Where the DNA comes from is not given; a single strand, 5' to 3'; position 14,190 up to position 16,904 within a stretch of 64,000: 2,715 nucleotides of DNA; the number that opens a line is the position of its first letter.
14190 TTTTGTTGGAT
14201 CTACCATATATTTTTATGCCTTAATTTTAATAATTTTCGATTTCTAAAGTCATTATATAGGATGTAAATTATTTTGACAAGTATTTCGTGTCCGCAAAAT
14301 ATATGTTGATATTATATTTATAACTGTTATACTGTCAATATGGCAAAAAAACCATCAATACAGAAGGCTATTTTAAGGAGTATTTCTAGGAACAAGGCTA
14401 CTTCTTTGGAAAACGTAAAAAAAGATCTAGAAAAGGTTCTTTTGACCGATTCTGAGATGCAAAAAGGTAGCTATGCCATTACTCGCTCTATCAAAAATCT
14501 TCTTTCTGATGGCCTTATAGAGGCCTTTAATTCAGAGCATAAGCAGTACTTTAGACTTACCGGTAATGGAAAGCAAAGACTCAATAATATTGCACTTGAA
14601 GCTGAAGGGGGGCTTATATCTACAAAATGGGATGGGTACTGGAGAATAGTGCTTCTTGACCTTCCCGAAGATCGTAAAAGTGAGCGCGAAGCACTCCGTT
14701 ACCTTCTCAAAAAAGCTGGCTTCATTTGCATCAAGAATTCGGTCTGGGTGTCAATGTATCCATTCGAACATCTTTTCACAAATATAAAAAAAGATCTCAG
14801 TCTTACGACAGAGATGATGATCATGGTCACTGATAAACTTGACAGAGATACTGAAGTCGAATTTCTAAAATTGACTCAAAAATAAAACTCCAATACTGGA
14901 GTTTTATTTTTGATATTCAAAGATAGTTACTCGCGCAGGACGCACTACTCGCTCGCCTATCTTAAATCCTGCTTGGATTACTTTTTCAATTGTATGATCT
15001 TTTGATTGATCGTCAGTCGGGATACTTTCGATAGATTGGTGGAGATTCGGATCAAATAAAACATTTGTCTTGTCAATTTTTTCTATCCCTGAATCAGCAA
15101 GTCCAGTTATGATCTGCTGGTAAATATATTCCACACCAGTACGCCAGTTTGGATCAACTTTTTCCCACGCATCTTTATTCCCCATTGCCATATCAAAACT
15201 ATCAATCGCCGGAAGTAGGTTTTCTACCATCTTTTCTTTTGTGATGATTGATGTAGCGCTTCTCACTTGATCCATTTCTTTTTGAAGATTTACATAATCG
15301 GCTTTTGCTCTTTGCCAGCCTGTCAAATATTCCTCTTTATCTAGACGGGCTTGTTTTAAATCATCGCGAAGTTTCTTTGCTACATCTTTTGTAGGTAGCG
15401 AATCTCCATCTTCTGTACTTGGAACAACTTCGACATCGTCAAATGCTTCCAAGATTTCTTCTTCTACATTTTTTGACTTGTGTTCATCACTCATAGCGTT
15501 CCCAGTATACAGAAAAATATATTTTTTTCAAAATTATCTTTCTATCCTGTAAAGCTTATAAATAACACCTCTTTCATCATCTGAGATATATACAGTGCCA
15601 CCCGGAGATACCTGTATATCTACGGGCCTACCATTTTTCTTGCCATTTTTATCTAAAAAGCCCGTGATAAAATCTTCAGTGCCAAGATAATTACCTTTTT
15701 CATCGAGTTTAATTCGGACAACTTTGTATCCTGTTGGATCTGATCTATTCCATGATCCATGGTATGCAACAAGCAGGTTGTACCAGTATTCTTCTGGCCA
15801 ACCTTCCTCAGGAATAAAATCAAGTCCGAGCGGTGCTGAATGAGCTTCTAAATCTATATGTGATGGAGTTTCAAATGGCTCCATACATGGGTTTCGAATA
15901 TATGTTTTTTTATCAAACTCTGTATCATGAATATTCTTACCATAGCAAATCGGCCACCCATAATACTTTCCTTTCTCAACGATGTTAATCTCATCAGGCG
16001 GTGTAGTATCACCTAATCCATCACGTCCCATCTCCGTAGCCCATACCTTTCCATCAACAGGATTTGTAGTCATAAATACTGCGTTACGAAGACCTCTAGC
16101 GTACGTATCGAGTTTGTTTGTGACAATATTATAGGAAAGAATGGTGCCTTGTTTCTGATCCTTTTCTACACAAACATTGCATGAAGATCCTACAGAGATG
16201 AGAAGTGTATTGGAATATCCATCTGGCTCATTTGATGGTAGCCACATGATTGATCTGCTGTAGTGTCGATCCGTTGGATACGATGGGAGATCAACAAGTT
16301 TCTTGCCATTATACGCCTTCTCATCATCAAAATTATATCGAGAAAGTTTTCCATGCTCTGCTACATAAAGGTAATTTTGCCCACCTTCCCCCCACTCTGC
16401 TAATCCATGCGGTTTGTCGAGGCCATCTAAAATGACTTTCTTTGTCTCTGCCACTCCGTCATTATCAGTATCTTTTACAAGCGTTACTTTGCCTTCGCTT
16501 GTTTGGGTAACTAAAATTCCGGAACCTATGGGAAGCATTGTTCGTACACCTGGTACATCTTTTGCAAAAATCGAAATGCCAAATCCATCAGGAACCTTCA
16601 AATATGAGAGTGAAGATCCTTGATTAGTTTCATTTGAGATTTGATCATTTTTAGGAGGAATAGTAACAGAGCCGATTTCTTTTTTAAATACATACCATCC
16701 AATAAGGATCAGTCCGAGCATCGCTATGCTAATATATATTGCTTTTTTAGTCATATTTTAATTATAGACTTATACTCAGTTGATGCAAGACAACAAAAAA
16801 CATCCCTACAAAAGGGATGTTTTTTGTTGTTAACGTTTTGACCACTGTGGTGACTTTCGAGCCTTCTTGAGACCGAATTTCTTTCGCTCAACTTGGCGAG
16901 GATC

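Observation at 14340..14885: PaaX-like wHTH regulator embedded divergently inside the grpE-dnaK-dnaJ locus where hrcA is expected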

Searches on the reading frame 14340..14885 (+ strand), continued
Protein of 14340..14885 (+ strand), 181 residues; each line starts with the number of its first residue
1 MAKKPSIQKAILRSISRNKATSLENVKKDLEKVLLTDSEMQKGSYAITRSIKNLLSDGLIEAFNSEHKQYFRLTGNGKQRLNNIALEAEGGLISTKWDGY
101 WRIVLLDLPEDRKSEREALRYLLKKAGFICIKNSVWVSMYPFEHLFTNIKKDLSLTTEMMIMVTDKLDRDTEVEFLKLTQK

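Call 49: find_encoding_contigs(protein=P0164, flank=5000, max_places=1)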
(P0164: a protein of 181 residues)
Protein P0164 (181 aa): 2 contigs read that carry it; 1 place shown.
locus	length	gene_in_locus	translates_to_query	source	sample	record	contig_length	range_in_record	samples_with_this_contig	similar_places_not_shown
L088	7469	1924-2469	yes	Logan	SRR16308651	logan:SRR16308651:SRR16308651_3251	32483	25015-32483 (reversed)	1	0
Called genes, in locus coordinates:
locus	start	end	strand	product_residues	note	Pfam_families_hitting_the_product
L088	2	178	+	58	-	?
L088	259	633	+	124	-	-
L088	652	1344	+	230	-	PF01746:tRNA_m1G_MT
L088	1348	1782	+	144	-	PF11969:DcpS_C, PF01230:HIT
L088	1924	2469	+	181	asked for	PF20803:PaaX_M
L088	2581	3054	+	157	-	-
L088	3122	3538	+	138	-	PF00892:EamA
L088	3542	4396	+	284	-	PF12705:PDDEXK_1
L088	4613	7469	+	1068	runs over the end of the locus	PF04563:RNA_pol_Rpb2_1, PF04561:RNA_pol_Rpb2_2, PF04565:RNA_pol_Rpb2_3, PF10385:RNA_pol_Rpb2_45, PF00562:RNA_pol_Rpb2_6, PF04560:RNA_pol_Rpb2_7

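Call 50: find_encoding_contigs(protein=P0197, flank=5000, max_places=1)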
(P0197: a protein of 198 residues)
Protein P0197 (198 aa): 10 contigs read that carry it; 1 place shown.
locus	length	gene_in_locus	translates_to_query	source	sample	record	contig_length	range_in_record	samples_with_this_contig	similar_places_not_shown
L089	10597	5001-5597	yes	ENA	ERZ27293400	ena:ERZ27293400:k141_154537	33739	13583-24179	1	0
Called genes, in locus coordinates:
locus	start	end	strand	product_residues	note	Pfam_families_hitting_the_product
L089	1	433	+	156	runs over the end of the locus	-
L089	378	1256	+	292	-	PF03477:ATP-cone, PF04471:Mrr_cat (weak)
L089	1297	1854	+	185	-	PF23951:DUF7282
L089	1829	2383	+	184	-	PF02308:MgtC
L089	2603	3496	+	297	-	PF12705:PDDEXK_1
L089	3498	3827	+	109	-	PF01035:DNA_binding_1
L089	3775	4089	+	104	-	-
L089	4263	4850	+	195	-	PF03167:UDG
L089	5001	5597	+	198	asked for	PF20803:PaaX_M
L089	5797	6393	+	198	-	PF13328:HD_4, PF01966:HD (weak)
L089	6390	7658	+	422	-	PF00675:Peptidase_M16, PF05193:Peptidase_M16_C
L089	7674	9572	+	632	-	PF01411:tRNA-synt_2c, PF07973:tRNA_SAD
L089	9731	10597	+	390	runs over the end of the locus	-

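Call 52: search_solved_structures(query=A2, max_evalue=1, show_alignments=2)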
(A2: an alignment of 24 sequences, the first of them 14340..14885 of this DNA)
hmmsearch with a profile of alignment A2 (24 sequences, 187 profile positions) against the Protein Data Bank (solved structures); distinct sequences matched with E-value up to 1: 40.
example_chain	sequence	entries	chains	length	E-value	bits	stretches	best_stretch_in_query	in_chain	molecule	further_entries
3kfw_X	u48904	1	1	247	6.3e-05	25.9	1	91-143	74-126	Uncharacterized protein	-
3tdu_C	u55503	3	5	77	0.013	18.3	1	4-75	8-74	Cullin-1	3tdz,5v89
8caf_E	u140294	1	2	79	0.014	18.2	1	4-75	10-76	Cullin-1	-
8a39_AP1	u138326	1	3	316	0.015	18.1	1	52-166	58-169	DNA-binding transcriptional repressor of phenylacetic acid degradation, aryl-CoA responsiv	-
1iuy_A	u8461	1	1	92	0.025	17.4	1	4-74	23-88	cullin-3 homologue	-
4xrf_A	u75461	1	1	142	0.045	16.5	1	7-95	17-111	Transcriptional regulator, MarR family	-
8azw_k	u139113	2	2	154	0.069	15.9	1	68-125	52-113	uL23 (60S ribosomal protein L23a) | 60S ribosomal protein L23a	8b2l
9vtg_LM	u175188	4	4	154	0.072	15.9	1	68-125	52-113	Large ribosomal subunit protein uL23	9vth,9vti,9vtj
5k5o_A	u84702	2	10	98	0.079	15.8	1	40-95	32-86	AspA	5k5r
5k1y_C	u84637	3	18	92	0.092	15.5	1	40-92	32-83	AspA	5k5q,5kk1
4rs8_A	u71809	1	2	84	0.12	15.1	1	40-84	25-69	AspA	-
5lyb_c0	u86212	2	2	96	0.13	15.1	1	35-90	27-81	40S ribosomal protein S10-A,40S ribosomal protein S10-A,40S Ribosomal Protein S10 | 40S ribosomal protein S10-A,40S Ribosomal Protein S10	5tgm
2qvo_A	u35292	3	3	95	0.14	15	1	42-89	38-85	Uncharacterized protein AF_1382 | Protein AF_1382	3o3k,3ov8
6i7o_C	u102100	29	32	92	0.16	14.7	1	35-88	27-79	40S ribosomal protein S10-A | Small ribosomal subunit protein eS10A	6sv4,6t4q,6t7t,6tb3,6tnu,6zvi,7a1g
6woo_KK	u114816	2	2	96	0.16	14.7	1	35-88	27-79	eS10 | Small ribosomal subunit protein eS10A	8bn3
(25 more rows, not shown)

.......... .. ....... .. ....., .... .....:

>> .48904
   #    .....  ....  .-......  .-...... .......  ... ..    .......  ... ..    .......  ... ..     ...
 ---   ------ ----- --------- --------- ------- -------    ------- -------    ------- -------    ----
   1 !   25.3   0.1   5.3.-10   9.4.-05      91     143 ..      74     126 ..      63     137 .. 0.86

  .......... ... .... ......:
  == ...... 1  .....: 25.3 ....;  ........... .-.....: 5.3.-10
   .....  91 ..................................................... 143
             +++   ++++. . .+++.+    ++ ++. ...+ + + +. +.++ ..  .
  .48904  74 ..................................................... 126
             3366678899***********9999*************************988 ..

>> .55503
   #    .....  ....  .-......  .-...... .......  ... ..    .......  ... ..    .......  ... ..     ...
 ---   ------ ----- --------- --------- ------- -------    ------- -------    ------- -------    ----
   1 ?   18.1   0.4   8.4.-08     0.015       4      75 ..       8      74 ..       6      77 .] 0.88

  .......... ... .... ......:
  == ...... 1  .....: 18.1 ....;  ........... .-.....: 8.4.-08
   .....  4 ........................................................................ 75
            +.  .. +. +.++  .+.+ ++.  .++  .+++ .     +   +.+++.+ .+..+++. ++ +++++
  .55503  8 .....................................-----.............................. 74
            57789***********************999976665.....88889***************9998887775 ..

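Call 61: predict_structure(alignment_id=A3)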
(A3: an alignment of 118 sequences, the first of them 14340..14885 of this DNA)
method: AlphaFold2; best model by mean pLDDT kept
length: 181 residues; sequences in the alignment: 118
mean_pLDDT: 89.5   pTM: 0.63
mean pLDDT of the five models: 89.5, 89.2, 88.2, 88.0, 85.5
residues with pLDDT >= 90: 119; 70-90: 52; 50-70: 10; < 50: 0
segments of 3 or more residues with pLDDT < 50: none
pLDDT, mean of each block of 10 residues (from residue 1): 78 94 94 79 89 97 96 93 78 81 96 93 91 93 87 91 95 89 61
secondary structure, 60 per line:
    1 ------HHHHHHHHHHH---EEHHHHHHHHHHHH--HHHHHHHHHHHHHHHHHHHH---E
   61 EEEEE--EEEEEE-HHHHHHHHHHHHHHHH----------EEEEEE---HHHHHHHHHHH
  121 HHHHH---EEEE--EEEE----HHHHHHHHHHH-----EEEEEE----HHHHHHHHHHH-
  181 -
elements in order: H7-17 H23-34 H37-56 E60-65 E68-73 H75-90 E101-106 H110-125 E129-132 E135-138 H143-153 E159-164 H169-179
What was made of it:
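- On PaaX (TIGR02277 equivalog; Pfam PaaX + PaaX_M + PaaX_C): AF2 gives H7-17, H23-34, H37-56 and a beta-wing at 60-73 (call 61).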

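Call 64: fold_search(model_id=the predicted structure, library=pdb)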
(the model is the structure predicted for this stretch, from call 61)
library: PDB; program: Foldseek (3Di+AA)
matches with E <= 10: 1276; with E <= 0.001: 1
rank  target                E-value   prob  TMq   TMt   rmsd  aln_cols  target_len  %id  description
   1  8a39_AP1              1.7e-05  1.00  0.38  0.26   8.7       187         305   12  Crystal Structure of PaaX from Escherichia coli W (released 2023-07-05)
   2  6pcp_A                1.0e-03  1.00  0.38  0.49  11.7       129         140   21  Mechanism for regulation of DNA binding of Bordetella bronchiseptica BpsR by 6-hydroxynicotinic acid (released 2019-11-06)
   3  6pcp_B                1.1e-03  1.00  0.39  0.50  11.2       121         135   21  Mechanism for regulation of DNA binding of Bordetella bronchiseptica BpsR by 6-hydroxynicotinic acid (released 2019-11-06)
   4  3l09_A                1.2e-03  1.00  0.38  0.29   8.6       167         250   14  Crystal structure of Putative transcriptional regulator (JANN_22DEC04_CONTIG27_REVISED_GENE3569) from Jannaschia sp. C (released 2010-01-12)
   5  6ez1_A                1.3e-03  1.00  0.40  0.63   9.5       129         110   15  Structure of h. salinarum RosR (vng0258) grown from NaBr (released 2018-08-22)
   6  3l09_C                1.6e-03  1.00  0.41  0.31   8.7       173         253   12  Crystal structure of Putative transcriptional regulator (JANN_22DEC04_CONTIG27_REVISED_GENE3569) from Jannaschia sp. C (released 2010-01-12)
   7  3l09_B                1.9e-03  1.00  0.40  0.30   8.7       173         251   13  Crystal structure of Putative transcriptional regulator (JANN_22DEC04_CONTIG27_REVISED_GENE3569) from Jannaschia sp. C (released 2010-01-12)
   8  3l09_D                2.2e-03  1.00  0.38  0.29   8.6       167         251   14  Crystal structure of Putative transcriptional regulator (JANN_22DEC04_CONTIG27_REVISED_GENE3569) from Jannaschia sp. C (released 2010-01-12)
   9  6pco_B                2.4e-03  1.00  0.38  0.49  11.5       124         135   22  Mechanism for regulation of DNA binding of Bordetella bronchiseptica BpsR by 6-hydroxynicotinic acid (released 2019-11-06)
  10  3e6m_G                2.4e-03  1.00  0.34  0.41  11.2       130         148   19  The crystal structure of a MarR family transcriptional regulator from Silicibacter pomeroyi DSS. (released 2008-09-02)
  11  6qfd_A                2.6e-03  1.00  0.41  0.63   9.3       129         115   15  The complex structure of hsRosR-S4 (vng0258/RosR-S4) (released 2019-07-10)
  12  4esf                  2.8e-03  1.00  0.41  0.71   2.4        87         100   17  Crystal structure of PadR-like transcriptional regulator (BCE3449) from Bacillus cereus strain ATCC 10987 (released 2012-12-05)
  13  6qfd_B                2.8e-03  1.00  0.41  0.63   9.7       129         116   15  The complex structure of hsRosR-S4 (vng0258/RosR-S4) (released 2019-07-10)
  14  3kfw                  3.5e-03  0.99  0.36  0.29   7.7       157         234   13  Uncharacterized protein Rv0674 from Mycobacterium tuberculosis (released 2009-12-01)
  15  4rs8_A                3.8e-03  1.00  0.40  0.82   2.6        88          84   14  Apo structure of novel pNOB8 plasmid centromere binding protein (released 2015-09-16)
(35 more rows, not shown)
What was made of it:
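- On PaaX (TIGR02277 equivalog; Pfam PaaX + PaaX_M + PaaX_C): Foldseek aligns the whole protein to PaaX 8A39 and the N-domain to PadR/MarR wHTH proteins (call 64). The matched PaaX chain 8A39 is 305-316 residues long (calls 52, 64).
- Checked: It is also supported by an AlphaFold model (pLDDT 89.5, call 61) whose best PDB match is E. coli PaaX 8A39, followed by PadR/MarR-type wHTH proteins (call 64).
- The protein has a canonical wHTH (calls 61, 64).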

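Call 68: search_protein_families(library=pfam, proteins=[L083:4753-4935:-, L084:4123-4416:-, L084:3446-3817:-, L084:3114-3443:-, L081:627-1115:-, L083:5608-5985:-, L084:5694-6122:+], max_evalue=0.1)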
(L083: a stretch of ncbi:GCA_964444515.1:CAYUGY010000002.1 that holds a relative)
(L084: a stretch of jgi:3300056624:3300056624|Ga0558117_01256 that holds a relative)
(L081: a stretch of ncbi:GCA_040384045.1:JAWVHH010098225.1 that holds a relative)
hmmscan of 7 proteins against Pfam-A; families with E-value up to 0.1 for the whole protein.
L083:4753-4935:- (60 aa): 0 families

L084:4123-4416:- (97 aa): 1 family
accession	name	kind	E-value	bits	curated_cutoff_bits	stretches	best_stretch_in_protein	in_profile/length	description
PF06818.20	Fez1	-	0.02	15.8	34.4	1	22-77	115-170/199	Fez1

L084:3446-3817:- (123 aa): 3 families
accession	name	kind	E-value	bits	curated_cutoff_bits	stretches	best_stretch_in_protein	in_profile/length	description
PF11687.14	DUF3284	-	0.017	15.4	23.7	1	48-103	42-104/119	Domain of unknown function (DUF3284)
PF16258.11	DUF4912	-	0.019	15.7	29.4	0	51-92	57-98/118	Domain of unknown function (DUF4912)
PF14902.11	DUF4494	-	0.047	14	27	1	39-91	32-89/139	Domain of unknown function (DUF4494)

L084:3114-3443:- (109 aa): 1 family
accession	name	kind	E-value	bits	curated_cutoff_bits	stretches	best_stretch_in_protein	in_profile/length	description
PF03091.20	CutA1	-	0.0023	18.1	22.4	1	63-98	43-78/99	CutA1 divalent ion tolerance protein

L081:627-1115:- (162 aa): 2 families
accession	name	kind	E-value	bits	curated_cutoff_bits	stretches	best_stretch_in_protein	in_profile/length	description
PF01025.24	GrpE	-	8.2e-18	65.1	25.8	1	29-147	6-122/165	GrpE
PF14197.11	Cep57_CLD_2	-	2.9e-05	24.5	27.1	1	34-80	17-63/67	Centrosome localisation domain of PPC89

L083:5608-5985:- (125 aa): 0 families

L084:5694-6122:+ (142 aa): 0 families

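Call 82: find_encoding_contigs(protein=P0123, flank=4000, max_places=1)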
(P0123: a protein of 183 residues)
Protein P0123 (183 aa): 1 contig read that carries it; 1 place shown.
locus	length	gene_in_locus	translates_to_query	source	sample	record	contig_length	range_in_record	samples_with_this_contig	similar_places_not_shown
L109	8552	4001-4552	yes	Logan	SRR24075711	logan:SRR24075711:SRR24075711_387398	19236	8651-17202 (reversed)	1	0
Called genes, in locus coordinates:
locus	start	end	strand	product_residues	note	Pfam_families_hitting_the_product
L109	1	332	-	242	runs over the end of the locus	PF13387:Lnb_N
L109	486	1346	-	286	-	PF00226:DnaJ, PF01556:DnaJ_C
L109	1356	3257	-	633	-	PF00012:HSP70, PF06723:MreB_Mbl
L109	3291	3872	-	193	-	PF01025:GrpE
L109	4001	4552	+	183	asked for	PF20803:PaaX_M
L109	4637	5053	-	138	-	PF00380:Ribosomal_S9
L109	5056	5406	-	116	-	PF00572:Ribosomal_L13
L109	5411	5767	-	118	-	PF01196:Ribosomal_L17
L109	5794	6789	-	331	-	PF01193:RNA_pol_L, PF01000:RNA_pol_A_bac, PF03118:RNA_pol_A_CTD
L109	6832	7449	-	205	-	PF00163:Ribosomal_S4, PF01479:S4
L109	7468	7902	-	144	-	PF00411:Ribosomal_S11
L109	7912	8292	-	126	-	PF00416:Ribosomal_S13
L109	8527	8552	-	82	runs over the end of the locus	PF01176:eIF-1a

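Call 83: find_encoding_contigs(protein=P0135, flank=4000, max_places=1)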
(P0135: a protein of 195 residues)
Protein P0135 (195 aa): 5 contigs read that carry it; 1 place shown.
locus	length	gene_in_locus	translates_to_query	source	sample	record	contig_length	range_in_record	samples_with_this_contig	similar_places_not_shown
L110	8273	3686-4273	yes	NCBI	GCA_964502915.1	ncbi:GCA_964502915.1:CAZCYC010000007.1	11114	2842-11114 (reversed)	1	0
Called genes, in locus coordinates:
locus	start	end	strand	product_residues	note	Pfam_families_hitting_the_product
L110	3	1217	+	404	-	?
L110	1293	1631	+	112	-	-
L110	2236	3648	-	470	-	PF00587:tRNA-synt_2b, PF03129:HGTP_anticodon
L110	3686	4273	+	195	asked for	PF20803:PaaX_M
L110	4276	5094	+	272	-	PF00398:RrnaAD, PF13649:Methyltransf_25 (weak)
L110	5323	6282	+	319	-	-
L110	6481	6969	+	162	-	PF00466:Ribosomal_L10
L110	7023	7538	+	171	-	PF16320:Ribosomal_L12_N, PF00542:Ribosomal_L12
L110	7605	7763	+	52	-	-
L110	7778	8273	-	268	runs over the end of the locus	-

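Call 84: find_encoding_contigs(protein=P0141, flank=4000, max_places=1)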
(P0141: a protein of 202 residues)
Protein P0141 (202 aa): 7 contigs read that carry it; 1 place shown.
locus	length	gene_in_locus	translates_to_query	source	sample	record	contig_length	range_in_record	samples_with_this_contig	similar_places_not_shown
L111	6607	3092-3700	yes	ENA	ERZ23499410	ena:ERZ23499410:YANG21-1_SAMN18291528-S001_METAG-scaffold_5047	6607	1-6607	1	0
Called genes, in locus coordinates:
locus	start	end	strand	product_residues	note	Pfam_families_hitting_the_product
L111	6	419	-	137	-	PF01467:CTP_transf_like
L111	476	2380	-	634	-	PF00012:HSP70, PF06723:MreB_Mbl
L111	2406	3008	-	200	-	PF01025:GrpE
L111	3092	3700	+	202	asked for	PF20803:PaaX_M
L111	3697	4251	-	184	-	-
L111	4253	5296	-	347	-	PF01594:AI-2E_transport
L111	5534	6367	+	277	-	PF01435:Peptidase_M48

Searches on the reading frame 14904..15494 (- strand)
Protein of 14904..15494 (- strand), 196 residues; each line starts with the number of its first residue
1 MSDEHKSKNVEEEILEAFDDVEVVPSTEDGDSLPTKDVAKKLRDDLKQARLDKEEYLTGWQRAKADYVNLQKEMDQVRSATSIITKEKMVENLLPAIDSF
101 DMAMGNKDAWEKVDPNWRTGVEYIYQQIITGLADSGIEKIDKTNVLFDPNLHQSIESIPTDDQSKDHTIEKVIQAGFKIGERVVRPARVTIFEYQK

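Call 3: search_protein_families(library=pfam, proteins=[window:14904-15494:-], max_evalue=1)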
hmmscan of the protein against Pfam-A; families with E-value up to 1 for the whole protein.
window:14904-15494:- (196 aa): 2 families
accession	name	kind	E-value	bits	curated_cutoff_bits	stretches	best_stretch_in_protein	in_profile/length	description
PF01025.24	GrpE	-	4.9e-34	117.8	25.8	1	33-191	7-163/165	GrpE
PF18363.6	PI_PP_I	-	0.11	13.1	28.5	0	43-79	23-59/94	Phosphoinositide phosphatase insertion domain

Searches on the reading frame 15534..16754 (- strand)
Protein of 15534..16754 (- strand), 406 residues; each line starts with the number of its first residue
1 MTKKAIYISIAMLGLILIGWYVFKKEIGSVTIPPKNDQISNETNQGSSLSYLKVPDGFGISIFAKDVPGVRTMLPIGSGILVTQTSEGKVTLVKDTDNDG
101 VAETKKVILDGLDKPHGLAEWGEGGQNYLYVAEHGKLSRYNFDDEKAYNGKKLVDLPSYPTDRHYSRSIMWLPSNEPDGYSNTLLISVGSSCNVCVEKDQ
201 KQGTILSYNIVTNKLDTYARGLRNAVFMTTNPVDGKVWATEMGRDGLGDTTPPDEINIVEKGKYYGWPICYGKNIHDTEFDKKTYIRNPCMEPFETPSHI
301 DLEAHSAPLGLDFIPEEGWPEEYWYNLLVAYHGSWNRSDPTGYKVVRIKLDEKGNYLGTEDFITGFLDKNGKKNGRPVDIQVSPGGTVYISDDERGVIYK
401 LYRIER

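Call 3: search_protein_families(library=pfam, proteins=[window:15534-16754:-], max_evalue=1)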
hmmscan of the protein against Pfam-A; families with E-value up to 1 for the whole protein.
window:15534-16754:- (406 aa): 3 families
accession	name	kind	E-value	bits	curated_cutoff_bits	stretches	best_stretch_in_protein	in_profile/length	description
PF07995.17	GSDH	-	1.8e-14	54.3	25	1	202-397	156-329/332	Glucose / Sorbosone dehydrogenase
PF23500.1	DUF7133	-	1.6e-10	41.3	27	2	61-133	77-150/385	Domain of unknown function (DUF7133)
PF22807.2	TrAA12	-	0.026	13.3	30.9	0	327-355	296-324/463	TrAA12-like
